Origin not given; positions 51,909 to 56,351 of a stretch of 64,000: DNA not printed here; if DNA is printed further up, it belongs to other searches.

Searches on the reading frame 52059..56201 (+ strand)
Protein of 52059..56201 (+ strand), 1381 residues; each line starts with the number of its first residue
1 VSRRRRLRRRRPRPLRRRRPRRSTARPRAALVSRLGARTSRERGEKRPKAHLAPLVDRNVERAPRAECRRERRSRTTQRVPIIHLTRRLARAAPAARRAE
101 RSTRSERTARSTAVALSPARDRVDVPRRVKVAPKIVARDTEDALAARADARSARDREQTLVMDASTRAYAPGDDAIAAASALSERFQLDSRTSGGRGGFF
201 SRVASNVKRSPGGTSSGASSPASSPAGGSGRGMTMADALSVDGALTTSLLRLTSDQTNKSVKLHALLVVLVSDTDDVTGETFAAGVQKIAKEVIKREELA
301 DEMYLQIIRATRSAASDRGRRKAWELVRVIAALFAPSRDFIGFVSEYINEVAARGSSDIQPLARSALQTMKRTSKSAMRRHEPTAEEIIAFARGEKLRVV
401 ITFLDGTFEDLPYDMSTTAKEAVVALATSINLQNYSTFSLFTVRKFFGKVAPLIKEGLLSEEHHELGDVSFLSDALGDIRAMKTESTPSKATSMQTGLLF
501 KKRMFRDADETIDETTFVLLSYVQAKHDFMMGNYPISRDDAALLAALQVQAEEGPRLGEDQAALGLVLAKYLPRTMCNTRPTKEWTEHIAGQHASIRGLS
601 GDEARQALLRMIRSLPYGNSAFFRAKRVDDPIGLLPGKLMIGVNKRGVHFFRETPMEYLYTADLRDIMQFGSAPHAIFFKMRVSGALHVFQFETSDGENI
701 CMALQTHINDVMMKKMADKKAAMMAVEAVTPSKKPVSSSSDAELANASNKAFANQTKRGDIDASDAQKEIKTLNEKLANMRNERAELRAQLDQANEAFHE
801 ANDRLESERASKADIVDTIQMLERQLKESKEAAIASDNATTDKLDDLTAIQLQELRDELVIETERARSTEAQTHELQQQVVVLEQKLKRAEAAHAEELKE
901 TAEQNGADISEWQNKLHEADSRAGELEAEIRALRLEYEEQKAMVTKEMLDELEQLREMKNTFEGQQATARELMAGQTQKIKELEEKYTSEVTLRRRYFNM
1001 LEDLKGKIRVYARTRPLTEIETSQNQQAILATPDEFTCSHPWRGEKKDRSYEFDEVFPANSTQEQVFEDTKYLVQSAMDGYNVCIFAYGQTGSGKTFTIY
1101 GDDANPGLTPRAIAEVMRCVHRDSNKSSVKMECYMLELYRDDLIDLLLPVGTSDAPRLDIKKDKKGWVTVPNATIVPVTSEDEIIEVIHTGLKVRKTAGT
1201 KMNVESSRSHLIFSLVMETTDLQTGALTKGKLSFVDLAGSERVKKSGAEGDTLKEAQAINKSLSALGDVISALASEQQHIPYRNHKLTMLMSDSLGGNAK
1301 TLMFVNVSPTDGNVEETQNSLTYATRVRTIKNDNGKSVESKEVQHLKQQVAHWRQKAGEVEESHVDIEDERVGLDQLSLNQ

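Call 12: search_protein_families(library=pfam, proteins=[window:52059-56201:+], max_evalue=0.01)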
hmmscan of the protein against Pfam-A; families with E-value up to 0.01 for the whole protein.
window:52059-56201:+ (1381 aa): 8 families
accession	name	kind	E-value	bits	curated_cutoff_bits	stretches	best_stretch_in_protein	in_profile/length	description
PF00225.29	Kinesin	-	8.8e-107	357.3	29.3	1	1013-1330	1-327/327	Kinesin motor domain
PF16796.11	Microtub_bd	-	1.4e-46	158.6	27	1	989-1147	3-155/155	Microtubule binding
PF00784.22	MyTH4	-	1.5e-24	86.8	27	1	286-390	1-105/105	MyTH4 domain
PF00373.23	FERM_M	-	1.4e-19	70.9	23.8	1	509-623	3-112/112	FERM central domain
PF21989.2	RA_2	-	9.9e-07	29.2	27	1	396-444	2-50/94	RA like domain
PF02174.23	IRS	-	7.9e-06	26.3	22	1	630-709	9-89/92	PTB domain (IRS-1 type)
PF08614.16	ATG16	-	0.0005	20.7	33.7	1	715-853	26-166/200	Autophagy protein 16 (ATG16)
PF00261.25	Tropomyosin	-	0.0034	17.3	38.6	1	740-961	13-235/242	Tropomyosin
